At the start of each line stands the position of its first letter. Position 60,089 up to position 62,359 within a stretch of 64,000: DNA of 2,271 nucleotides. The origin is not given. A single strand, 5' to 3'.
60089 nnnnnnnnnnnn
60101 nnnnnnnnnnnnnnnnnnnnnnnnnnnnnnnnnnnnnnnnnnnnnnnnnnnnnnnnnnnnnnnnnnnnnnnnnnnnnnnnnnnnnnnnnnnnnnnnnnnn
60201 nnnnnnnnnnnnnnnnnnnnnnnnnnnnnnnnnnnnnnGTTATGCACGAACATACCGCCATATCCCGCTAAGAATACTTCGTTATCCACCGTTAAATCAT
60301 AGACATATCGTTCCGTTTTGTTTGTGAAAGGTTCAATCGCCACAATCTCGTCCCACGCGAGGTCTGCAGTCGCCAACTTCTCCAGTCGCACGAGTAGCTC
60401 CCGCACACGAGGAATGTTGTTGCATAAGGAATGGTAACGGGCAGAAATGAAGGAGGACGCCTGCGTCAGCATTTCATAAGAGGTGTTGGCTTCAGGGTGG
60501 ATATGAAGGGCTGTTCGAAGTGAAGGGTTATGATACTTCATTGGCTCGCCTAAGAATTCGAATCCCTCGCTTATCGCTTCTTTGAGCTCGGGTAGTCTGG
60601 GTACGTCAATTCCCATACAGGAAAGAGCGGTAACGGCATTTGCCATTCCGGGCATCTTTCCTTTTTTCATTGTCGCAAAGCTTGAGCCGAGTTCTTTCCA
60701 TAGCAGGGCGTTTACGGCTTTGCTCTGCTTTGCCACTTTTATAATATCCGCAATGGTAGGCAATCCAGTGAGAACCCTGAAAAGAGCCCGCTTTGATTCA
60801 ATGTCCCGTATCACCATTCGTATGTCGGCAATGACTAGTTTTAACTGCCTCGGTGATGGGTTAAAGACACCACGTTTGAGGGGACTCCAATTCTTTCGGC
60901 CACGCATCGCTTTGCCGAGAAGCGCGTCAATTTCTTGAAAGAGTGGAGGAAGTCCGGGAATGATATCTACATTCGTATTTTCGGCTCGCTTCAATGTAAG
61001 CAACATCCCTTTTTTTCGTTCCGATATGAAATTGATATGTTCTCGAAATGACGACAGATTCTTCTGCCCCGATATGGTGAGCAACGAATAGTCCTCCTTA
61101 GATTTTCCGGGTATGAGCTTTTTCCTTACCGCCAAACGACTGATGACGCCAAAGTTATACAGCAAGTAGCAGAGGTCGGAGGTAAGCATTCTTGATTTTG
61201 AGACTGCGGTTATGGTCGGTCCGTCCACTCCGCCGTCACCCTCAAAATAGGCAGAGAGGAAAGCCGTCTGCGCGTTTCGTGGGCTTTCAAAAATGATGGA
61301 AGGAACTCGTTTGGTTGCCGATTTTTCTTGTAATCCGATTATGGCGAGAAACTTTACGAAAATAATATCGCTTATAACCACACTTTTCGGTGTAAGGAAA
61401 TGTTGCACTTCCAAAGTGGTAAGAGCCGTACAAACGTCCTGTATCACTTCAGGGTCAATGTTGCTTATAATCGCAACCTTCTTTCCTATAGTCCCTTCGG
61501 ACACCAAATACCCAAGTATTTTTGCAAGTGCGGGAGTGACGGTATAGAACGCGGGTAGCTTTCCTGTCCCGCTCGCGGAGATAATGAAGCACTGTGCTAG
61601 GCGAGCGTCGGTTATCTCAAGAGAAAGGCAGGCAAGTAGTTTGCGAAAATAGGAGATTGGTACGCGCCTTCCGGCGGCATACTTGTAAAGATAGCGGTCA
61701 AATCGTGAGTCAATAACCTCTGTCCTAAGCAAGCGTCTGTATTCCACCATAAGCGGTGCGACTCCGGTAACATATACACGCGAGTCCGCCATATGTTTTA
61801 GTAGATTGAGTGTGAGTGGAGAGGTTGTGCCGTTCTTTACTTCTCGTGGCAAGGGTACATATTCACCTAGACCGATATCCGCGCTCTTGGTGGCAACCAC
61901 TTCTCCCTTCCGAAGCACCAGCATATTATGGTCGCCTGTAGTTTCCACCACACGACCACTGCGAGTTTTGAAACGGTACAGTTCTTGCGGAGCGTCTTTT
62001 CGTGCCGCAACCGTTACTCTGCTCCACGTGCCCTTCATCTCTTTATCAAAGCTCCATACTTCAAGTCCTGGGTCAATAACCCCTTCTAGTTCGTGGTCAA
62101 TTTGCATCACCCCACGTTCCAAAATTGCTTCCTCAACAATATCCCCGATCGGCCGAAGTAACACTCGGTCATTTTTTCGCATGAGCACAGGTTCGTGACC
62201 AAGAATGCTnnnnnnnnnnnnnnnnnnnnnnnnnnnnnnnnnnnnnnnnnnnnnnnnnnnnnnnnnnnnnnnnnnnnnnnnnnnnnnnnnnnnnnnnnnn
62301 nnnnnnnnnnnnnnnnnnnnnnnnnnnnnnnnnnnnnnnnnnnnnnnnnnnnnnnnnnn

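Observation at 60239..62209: Large intein with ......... homing endonuclease inserted in the Walker A P-loop of a VirB4-like ATPase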

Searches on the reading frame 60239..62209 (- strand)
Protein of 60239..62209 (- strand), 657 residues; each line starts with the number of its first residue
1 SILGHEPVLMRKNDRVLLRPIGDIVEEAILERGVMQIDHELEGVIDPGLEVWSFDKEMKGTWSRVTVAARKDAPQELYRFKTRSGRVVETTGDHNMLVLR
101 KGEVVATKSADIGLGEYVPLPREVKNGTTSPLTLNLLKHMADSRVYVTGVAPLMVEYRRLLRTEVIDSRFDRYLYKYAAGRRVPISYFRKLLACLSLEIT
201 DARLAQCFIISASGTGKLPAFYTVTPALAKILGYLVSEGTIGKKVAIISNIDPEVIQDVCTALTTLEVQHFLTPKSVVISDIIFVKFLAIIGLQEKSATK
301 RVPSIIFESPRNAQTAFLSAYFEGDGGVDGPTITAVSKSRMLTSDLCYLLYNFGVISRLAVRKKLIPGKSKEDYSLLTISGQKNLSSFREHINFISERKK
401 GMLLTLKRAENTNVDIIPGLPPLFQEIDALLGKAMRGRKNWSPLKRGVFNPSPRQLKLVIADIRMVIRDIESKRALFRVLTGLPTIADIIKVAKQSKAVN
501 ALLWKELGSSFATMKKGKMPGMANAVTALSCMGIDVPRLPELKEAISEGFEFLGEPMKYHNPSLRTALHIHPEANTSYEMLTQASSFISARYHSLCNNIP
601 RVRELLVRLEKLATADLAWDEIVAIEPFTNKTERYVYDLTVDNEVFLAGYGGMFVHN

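Call 4: search_protein_families(library=pfam, proteins=[window:60239-62209:-], max_evalue=0.1)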
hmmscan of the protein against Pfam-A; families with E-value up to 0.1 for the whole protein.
seq(657 aa): 2 families
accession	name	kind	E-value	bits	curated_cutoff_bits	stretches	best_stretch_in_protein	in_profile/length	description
PF14890.11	Intein_splicing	-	2.7e-17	63.4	35.8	1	30-657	17-155/155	Intein splicing domain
PF14528.11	LAGLIDADG_3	-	5e-15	55.9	22.5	1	314-393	3-82/82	LAGLIDADG-like domain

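Call 5: search_protein_families(library=ncbifam, proteins=[window:60239-62209:-], max_evalue=0.1)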
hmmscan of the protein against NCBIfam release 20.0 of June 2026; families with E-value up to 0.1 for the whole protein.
seq(657 aa): 16 families
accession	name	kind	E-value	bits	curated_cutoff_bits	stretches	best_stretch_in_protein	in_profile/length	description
NF011491.0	PRK14898.1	equivalog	2.9e-34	118.3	783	2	1-420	76-440/860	DNA-directed RNA polymerase subunit A''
NF045703.1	rSAM_Tes_intein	exception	2.1e-30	105.3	1700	1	4-393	159-545/1040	tetraether lipid synthase Tes, intein-containing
NF005852.0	PRK07773.1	equivalog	2.7e-21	75.6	780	3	295-418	593-725/886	replicative DNA helicase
NF011303.0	PRK14715.1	equivalog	9e-21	72.7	1585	1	47-363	940-1266/1627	DNA-directed DNA polymerase II large subunit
NF003157.0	PRK04132.1-2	equivalog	2.4e-19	68.8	1103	1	283-417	236-366/864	replication factor C small subunit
NF003159.0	PRK04132.1-4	equivalog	5.5e-15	54.5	999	1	225-657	177-584/852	replication factor C small subunit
NF011418.0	PRK14845.1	equivalog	7.1e-12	43.9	756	1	274-409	190-315/1049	translation initiation factor IF-2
TIGR01445.1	intein_Nterm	domain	2.9e-10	41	24.5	1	4-98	4-83/83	intein N-terminal splicing region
NF011287.0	PRK14698.1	equivalog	1.2e-09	36.7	1238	1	226-386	391-555/1017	V-type ATP synthase subunit A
NF038098.1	GyrA_w_intein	exception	3.2e-09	35.3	1850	1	229-419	240-442/1232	intein-containing DNA gyrase subunit A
NF011302.0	PRK14714.1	equivalog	4.9e-08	31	1791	1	19-129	950-1062/1350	DNA-directed DNA polymerase II large subunit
NF038162.1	RtcB_rel_intein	exception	5e-07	28.1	1150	1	39-99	113-172/961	intein-containing RtcB family protein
NF006207.0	PRK08332.1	equivalog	1.7e-05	22.3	2400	1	296-362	1079-1146/1684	vitamin B12-dependent ribonucleotide reductase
TIGR01443.1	intein_Cterm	domain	0.0025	18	15.6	1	635-657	1-23/24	intein C-terminal splicing region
NF010609.0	PRK14010.1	equivalog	0.0094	14.2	1323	0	78-105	282-309/673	K(+)-transporting ATPase subunit B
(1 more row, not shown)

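Call 23: search_solved_structures(query=window:60239-62209:-, max_evalue=0.01, show_alignments=2)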
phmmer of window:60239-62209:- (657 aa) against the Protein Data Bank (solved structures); distinct sequences matched with E-value up to 0.01: 11.
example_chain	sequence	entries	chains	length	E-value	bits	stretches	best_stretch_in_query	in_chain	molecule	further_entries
2cw7_A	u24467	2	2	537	2.8e-21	78.9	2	221-356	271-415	Endonuclease PI-PkoII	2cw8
5o9i_A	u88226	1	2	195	5.3e-12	48.2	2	5-126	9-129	Transcription initiation factor IIB,Transcription initiation factor IIB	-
5o9j_A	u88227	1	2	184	1.2e-10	43.8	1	5-127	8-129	Transcription initiation factor IIB,Transcription initiation factor IIB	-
6rpq_A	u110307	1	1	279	2.9e-09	39.2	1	19-123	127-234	Ubiquitin-like protein SMT3,1108aa long hypothetical cell division control protein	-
7qss_A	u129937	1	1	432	3.1e-08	35.8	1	225-387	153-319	V-type ATP synthase alpha chain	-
7qsu_A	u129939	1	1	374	4.1e-08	35.4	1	225-387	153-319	V-ATPase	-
6rpp_A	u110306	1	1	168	4.6e-08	35.2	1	19-116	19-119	Cell division control protein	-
1mi8_A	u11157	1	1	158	0.00018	23.4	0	47-127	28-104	DnaB intein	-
7qst_A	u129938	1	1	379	0.0005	21.9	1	211-356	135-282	V-type ATP synthase subunit A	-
6frh_A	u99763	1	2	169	0.0017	20.2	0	48-127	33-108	Replicative DNA helicase,Replicative DNA helicase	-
6frg_A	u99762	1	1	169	0.0018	20.1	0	48-127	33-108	Replicative DNA helicase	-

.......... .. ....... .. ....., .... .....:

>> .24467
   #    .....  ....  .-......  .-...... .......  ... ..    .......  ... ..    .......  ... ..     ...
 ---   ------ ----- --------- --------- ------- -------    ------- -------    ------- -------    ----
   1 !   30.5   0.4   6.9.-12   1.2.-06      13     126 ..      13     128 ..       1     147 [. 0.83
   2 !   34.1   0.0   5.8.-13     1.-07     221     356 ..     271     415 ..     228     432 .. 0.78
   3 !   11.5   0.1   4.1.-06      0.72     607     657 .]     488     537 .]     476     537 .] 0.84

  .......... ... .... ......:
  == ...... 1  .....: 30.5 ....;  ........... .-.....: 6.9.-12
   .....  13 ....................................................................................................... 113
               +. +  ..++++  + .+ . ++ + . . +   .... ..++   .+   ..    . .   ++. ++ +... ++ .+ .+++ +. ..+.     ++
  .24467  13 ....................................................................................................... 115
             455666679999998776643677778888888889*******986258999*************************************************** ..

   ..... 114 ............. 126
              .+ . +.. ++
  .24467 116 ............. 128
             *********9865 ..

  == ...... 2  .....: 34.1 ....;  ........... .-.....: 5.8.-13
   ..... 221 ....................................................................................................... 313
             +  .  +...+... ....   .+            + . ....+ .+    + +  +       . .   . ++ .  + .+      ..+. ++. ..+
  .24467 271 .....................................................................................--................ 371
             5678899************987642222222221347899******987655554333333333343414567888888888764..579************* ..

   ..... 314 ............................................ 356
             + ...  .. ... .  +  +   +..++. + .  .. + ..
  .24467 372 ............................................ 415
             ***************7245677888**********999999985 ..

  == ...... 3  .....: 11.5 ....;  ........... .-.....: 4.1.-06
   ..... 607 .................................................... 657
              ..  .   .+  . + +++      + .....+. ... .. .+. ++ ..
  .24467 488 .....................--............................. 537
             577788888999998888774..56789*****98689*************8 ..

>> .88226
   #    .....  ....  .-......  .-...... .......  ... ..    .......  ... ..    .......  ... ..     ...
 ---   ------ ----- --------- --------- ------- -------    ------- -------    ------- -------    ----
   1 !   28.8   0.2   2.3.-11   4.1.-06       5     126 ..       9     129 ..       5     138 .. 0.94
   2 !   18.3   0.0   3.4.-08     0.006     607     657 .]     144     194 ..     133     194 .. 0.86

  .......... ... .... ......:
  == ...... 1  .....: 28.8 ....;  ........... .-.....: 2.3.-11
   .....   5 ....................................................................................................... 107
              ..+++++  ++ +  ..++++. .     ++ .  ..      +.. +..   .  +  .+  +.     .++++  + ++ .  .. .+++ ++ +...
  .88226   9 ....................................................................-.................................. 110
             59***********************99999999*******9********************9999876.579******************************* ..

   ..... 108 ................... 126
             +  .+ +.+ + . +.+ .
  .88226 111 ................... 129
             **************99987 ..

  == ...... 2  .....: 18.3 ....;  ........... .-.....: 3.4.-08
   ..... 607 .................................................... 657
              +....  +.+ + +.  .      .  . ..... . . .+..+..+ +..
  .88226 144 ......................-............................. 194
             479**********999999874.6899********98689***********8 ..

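Call 42: search_protein_representatives(protein=window:60239-62209:-)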
Query: 657 residues. Proteins with E-value up to 0.001 (for the whole library): 3361; up to 1e-10: 892; up to 1e-30: 60. The best 150 are listed.
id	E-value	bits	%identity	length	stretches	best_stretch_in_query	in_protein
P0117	2.3e-144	498.7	41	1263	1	1-657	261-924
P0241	1.3e-125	436.7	42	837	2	216-657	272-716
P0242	1.4e-114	400.3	39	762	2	3-488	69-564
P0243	8.1e-114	397.8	35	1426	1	5-657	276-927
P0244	4.6e-102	359.0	42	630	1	7-462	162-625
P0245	1.1e-98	347.8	39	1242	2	217-657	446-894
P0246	9.2e-90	318.3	35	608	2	214-657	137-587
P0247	9.0e-85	301.9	41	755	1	248-657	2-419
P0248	2.2e-82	294.0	32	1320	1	30-657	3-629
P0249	4.6e-78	279.7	33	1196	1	7-657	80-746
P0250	1.4e-74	268.2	44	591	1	1-324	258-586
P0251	3.4e-70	253.7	36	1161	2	5-457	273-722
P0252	9.7e-68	245.6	41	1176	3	221-487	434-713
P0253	3.0e-67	244.0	43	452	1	323-657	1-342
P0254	1.3e-64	235.3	37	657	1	2-365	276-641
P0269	1.5e-41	159.1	33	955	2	6-420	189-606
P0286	4.4e-35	137.7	30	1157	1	47-657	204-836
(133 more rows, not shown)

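Call 45: search_protein_families(library=pfam, proteins=[P0243, P0245, P0248, P0249, P0251, P0252, P0286, P0269], max_evalue=0.00001)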
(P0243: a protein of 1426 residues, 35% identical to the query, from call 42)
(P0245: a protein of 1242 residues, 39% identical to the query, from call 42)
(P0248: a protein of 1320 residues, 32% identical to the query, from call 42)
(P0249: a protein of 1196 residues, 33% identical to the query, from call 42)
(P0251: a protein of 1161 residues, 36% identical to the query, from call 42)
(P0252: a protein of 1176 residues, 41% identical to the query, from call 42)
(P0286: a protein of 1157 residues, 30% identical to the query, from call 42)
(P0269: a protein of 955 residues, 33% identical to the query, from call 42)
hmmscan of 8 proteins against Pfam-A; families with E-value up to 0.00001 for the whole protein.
P0243 (1426 aa): 4 families
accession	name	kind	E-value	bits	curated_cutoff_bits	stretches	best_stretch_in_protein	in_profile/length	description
PF14528.11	LAGLIDADG_3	-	3.3e-22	79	22.5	1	584-663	4-82/82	LAGLIDADG-like domain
PF19044.6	P-loop_TraG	-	4.4e-21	75.4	25.8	1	927-1214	42-343/413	TraG P-loop domain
PF14890.11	Intein_splicing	-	5.3e-20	72.2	35.8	1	300-927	2-155/155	Intein splicing domain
PF12846.13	AAA_10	-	8.8e-08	32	27.5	1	1104-1189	219-301/362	AAA-like domain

P0245 (1242 aa): 3 families
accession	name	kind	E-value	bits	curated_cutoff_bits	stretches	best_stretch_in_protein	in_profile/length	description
PF19044.6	P-loop_TraG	-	4.7e-23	81.9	25.8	1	905-1187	52-349/413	TraG P-loop domain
PF14528.11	LAGLIDADG_3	-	1.1e-21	77.3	22.5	1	547-630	2-82/82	LAGLIDADG-like domain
PF14890.11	Intein_splicing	-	1e-16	61.5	35.8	1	339-894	31-155/155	Intein splicing domain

P0248 (1320 aa): 2 families
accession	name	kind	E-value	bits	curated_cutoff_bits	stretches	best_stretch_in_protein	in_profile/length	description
PF14890.11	Intein_splicing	-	8.1e-23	81.4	35.8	1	19-629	18-155/155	Intein splicing domain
PF14528.11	LAGLIDADG_3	-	5.7e-20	71.8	22.5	1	289-369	3-82/82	LAGLIDADG-like domain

P0249 (1196 aa): 4 families
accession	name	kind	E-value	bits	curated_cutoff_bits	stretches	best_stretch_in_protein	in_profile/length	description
PF14528.11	LAGLIDADG_3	-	2.6e-22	79.3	22.5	1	392-474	2-78/82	LAGLIDADG-like domain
PF14890.11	Intein_splicing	-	9.8e-14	51.9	35.8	1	86-746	5-155/155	Intein splicing domain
PF01935.23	DUF87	-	1.4e-08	35.5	23.2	0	39-85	1-46/220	Helicase HerA, central domain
PF12846.13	AAA_10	-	9.4e-07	28.6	27.5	0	947-1029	227-316/362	AAA-like domain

P0251 (1161 aa): 4 families
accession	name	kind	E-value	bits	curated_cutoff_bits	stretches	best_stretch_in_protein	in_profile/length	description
PF19044.6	P-loop_TraG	-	8.2e-22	77.9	25.8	1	782-1090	29-349/413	TraG P-loop domain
PF14890.11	Intein_splicing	-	7.9e-17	61.9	35.8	1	286-797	9-155/155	Intein splicing domain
PF14528.11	LAGLIDADG_3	-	2e-15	57.3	22.5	1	569-650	2-81/82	LAGLIDADG-like domain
PF12846.13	AAA_10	-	1.1e-08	35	27.5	1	797-1049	34-295/362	AAA-like domain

P0252 (1176 aa): 4 families
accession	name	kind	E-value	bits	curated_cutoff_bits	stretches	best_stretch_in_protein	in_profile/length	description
PF19044.6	P-loop_TraG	-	1.6e-26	93.4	25.8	1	788-1096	26-346/413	TraG P-loop domain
PF14528.11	LAGLIDADG_3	-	1e-18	67.8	22.5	1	533-613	4-82/82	LAGLIDADG-like domain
PF14890.11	Intein_splicing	-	6.8e-17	62.1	35.8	1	327-806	37-155/155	Intein splicing domain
PF12846.13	AAA_10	-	6.6e-08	32.4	27.5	0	931-1058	149-295/362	AAA-like domain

P0286 (1157 aa): 3 families
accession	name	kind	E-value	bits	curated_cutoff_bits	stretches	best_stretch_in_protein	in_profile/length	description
PF14528.11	LAGLIDADG_3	-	2.2e-19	69.9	22.5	1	475-558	2-82/82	LAGLIDADG-like domain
PF01935.23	DUF87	-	4.4e-17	63.4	23.2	1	837-1016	37-219/220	Helicase HerA, central domain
PF14890.11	Intein_splicing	-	9.2e-17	61.7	35.8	1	189-836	8-155/155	Intein splicing domain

P0269 (955 aa): 3 families
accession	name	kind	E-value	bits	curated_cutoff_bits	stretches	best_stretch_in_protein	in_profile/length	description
PF14890.11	Intein_splicing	-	2.2e-18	67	35.8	1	203-714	11-155/155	Intein splicing domain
PF14528.11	LAGLIDADG_3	-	3.3e-11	43.7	22.5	1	498-578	7-82/82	LAGLIDADG-like domain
PF00022.25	Actin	-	1.2e-07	31.2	27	1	757-881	228-335/410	Actin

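Call 47: predict_structure(alignment_id=A1)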
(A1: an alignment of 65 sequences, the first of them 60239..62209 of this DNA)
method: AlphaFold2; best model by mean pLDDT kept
length: 657 residues; sequences in the alignment: 65
mean_pLDDT: 92.2   pTM: 0.87
mean pLDDT of the five models: 92.2, 91.8, 91.4, 90.8, 90.4
residues with pLDDT >= 90: 523; 70-90: 127; 50-70: 7; < 50: 0
segments of 3 or more residues with pLDDT < 50: none
pLDDT, mean of each block of 10 residues (from residue 1): 93 92 96 90 94 95 96 95 95 91 91 95 83 94 93 93 90 94 95 93 94 92 97 96 94 96 97 96 95 88 94 97 94 94 96 95 85 93 93 96 83 80 95 87 92 93 95 87 86 91 92 88 91 87 91 86 88 89 91 94 96 95 95 93 94 91
secondary structure, 60 per line:
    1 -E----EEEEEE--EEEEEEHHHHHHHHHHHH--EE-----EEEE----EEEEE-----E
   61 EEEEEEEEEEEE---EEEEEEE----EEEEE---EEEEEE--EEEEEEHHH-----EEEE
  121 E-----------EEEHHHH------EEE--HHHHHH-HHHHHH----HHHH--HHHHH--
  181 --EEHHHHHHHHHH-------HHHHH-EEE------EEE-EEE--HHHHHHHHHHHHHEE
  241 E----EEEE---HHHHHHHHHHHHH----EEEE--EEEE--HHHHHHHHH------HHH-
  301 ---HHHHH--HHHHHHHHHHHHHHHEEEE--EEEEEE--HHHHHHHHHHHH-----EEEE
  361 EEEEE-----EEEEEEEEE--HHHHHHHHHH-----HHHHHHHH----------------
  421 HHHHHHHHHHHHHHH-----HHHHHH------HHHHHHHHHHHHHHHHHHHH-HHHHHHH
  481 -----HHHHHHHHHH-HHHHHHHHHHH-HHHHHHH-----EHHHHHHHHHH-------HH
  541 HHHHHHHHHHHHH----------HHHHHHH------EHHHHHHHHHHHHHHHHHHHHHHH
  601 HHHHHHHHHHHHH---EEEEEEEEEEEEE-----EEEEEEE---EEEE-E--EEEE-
elements in order: E7-12 E15-20 H21-32 E42-45 E50-54 E60-72 E76-82 E87-91 E95-100 E103-108 E117-121 E133-135 H136-139 E146-148 H151-156 H158-163 H168-171 H174-178 H185-194 H202-206 E208-210 E217-219 E221-223 H226-238 E239-241 E246-249 H253-265 E270-273 E276-279 H282-290 H304-308 H311-325 E326-329 E332-337 H340-351 E357-365 E371-379 H382-391 H397-404 H421-435 H441-446 H453-472 H474-480 H486-495 H497-507 H509-515 H522-531 H539-553 H564-570 H578-613 E617-629 E635-641 E645-648 E653-656
